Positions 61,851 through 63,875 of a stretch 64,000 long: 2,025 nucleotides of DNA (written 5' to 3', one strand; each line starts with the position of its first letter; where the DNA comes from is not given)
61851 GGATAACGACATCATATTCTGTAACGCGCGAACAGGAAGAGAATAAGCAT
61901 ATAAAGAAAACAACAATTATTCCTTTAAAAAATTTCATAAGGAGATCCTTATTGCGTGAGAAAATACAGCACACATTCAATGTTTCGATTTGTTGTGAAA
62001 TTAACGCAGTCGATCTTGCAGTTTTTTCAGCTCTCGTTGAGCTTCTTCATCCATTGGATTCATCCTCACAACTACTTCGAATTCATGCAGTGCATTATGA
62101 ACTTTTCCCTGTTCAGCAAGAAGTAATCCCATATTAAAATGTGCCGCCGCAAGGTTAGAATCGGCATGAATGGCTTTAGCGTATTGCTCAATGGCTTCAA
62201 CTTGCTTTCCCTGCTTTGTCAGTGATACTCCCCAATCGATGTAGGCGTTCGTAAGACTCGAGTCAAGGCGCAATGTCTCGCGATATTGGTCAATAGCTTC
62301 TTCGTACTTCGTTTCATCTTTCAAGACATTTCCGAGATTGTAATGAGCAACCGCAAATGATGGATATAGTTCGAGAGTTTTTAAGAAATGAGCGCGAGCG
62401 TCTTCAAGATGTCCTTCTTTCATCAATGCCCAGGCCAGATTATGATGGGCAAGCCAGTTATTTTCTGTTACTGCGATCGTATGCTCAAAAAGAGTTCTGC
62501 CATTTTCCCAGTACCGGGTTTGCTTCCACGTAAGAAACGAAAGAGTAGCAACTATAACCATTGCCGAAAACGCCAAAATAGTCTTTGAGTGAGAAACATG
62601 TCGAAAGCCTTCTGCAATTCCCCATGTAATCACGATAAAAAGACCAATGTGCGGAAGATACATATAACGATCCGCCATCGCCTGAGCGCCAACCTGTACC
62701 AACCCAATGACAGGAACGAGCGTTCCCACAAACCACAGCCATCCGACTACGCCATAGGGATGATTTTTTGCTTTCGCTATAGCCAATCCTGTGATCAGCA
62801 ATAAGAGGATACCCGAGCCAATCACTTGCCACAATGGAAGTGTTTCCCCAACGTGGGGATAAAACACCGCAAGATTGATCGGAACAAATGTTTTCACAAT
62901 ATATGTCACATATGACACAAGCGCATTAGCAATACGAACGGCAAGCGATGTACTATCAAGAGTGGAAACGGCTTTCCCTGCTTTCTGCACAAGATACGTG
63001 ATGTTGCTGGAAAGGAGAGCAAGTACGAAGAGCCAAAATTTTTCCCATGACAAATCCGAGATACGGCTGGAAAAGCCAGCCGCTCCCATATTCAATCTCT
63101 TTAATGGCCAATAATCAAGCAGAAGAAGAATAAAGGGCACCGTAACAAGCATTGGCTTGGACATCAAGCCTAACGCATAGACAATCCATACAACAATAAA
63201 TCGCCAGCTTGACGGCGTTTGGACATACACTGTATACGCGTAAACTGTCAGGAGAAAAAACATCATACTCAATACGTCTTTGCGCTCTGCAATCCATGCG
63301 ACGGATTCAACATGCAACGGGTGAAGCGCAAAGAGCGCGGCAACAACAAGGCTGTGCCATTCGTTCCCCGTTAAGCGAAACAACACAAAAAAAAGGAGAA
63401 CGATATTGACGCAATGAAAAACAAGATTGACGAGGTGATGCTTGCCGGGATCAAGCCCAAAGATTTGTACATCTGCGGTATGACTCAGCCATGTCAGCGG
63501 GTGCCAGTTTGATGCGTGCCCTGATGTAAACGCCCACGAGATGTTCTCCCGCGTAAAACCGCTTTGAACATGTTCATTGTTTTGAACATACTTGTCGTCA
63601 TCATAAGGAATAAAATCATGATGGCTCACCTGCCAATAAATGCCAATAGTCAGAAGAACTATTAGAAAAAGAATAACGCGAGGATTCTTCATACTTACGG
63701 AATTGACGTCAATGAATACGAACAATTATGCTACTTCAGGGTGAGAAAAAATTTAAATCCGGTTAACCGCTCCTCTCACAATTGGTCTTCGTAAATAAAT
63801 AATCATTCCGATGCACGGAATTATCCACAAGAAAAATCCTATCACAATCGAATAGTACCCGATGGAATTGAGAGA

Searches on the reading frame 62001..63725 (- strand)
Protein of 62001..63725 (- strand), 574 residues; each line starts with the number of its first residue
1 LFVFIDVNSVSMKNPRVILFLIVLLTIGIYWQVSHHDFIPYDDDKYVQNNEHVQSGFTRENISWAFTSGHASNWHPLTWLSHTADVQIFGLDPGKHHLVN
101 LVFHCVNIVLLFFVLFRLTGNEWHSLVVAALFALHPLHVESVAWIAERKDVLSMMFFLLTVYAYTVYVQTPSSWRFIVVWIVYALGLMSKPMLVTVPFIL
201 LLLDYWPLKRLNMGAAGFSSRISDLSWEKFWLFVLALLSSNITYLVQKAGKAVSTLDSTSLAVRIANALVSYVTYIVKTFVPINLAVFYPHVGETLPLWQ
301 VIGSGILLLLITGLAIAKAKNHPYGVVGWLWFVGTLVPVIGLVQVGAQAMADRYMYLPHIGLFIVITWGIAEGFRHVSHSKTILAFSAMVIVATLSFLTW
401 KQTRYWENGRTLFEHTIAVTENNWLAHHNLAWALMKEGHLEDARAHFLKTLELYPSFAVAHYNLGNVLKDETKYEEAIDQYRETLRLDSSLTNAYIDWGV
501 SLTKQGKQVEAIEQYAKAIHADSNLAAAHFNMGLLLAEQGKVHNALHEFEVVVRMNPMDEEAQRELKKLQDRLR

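Call 47: search_protein_families(library=pfam, proteins=[window:62001-63725:-], max_evalue=0.00001)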
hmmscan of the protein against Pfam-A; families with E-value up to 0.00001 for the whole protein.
window:62001-63725:- (574 aa): 12 families
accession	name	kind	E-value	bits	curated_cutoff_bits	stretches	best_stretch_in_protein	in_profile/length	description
PF07719.23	TPR_2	-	1.7e-23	81.2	27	1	425-456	2-33/34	Tetratricopeptide repeat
PF00515.34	TPR_1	-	2.9e-20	71.6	27.8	0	458-489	1-32/34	Tetratricopeptide repeat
PF13414.12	TPR_11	-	3.7e-19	68.6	26.8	1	502-540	4-42/42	TPR repeat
PF13431.12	TPR_17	-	4.9e-15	54.9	24.4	0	447-478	2-33/34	Tetratricopeptide repeat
PF13432.12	TPR_16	-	2.5e-12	47.4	32.7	1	429-489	2-62/65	Tetratricopeptide repeat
PF13181.12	TPR_8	-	2.6e-11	43.2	25.7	0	460-489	3-32/34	Tetratricopeptide repeat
PF13424.12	TPR_12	-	2.4e-08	34.5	30.1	0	426-488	5-75/77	Tetratricopeptide repeat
PF13174.12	TPR_6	-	2.1e-07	31.6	26.3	0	429-455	5-31/33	Tetratricopeptide repeat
PF24575.1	TPR_Slam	-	3.4e-07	31.1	35.2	0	422-480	45-103/104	Surface lipoprotein assembly modifier, N-terminal TPR repeats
PF14559.12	TPR_19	-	2.1e-06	28.4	25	0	503-566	2-65/68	Tetratricopeptide repeat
PF13428.12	TPR_14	-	2.6e-06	28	23.5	0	426-466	3-43/44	Tetratricopeptide repeat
PF13231.12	PMT_2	-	3.2e-06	27.9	26.1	1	88-202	16-127/160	Dolichyl-phosphate-mannose-protein mannosyltransferase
